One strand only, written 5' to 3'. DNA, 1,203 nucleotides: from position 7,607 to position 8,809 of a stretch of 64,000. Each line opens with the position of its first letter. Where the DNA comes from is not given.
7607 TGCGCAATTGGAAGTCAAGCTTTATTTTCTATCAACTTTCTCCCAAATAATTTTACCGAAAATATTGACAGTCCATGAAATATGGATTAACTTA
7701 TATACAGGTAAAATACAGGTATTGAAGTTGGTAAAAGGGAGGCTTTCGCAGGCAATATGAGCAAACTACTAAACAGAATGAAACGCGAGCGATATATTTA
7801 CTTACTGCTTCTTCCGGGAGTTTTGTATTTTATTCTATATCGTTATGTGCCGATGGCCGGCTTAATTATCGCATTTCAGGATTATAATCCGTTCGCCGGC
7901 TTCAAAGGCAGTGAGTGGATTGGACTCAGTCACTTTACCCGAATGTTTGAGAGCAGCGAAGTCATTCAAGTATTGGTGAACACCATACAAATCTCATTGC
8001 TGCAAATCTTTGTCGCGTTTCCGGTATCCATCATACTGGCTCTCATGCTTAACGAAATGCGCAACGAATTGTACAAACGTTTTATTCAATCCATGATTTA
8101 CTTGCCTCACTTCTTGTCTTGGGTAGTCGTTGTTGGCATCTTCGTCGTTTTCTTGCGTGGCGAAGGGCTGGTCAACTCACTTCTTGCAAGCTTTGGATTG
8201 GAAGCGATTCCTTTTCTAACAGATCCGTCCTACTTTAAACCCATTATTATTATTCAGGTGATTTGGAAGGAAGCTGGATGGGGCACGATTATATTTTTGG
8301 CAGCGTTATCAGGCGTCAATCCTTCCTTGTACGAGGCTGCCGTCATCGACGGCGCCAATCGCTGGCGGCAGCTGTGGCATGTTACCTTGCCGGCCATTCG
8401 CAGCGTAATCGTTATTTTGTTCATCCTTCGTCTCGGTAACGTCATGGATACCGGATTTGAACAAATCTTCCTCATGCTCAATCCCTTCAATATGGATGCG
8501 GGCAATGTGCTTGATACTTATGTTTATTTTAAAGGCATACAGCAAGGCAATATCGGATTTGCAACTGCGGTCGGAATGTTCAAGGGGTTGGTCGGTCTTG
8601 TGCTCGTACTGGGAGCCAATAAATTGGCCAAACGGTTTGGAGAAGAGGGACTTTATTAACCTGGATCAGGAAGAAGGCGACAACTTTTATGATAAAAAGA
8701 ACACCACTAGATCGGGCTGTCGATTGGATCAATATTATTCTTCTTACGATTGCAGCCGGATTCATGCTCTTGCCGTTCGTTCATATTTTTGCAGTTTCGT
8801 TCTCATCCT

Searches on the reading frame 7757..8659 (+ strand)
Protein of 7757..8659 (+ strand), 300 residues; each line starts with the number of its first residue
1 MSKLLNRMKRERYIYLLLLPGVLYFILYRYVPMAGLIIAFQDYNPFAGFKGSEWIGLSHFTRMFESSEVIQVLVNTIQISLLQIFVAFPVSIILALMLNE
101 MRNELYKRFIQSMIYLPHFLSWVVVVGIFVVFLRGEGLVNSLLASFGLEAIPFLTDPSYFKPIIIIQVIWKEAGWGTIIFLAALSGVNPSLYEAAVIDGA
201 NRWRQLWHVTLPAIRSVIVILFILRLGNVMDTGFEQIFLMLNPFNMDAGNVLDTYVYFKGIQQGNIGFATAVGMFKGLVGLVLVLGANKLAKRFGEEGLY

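Call 5: search_protein_families(library=pfam, proteins=[window:7757-8659:+], max_evalue=0.01)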
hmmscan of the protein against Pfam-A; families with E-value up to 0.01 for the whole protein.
window:7757-8659:+ (300 aa): 1 family
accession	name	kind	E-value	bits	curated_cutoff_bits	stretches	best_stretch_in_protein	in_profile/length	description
PF00528.27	BPD_transp_1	-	8.8e-19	68.4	26.4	1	88-293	2-181/184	Binding-protein-dependent transport system inner membrane component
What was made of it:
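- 7757..8659 (+): ABC permease 1 (BPD_transp_1). Pfam E = 8.8e-19 (call 5).
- Checked: ABC permeases 7757-8659 and 8689-9567, and binding protein 9599-11251 (call 5).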
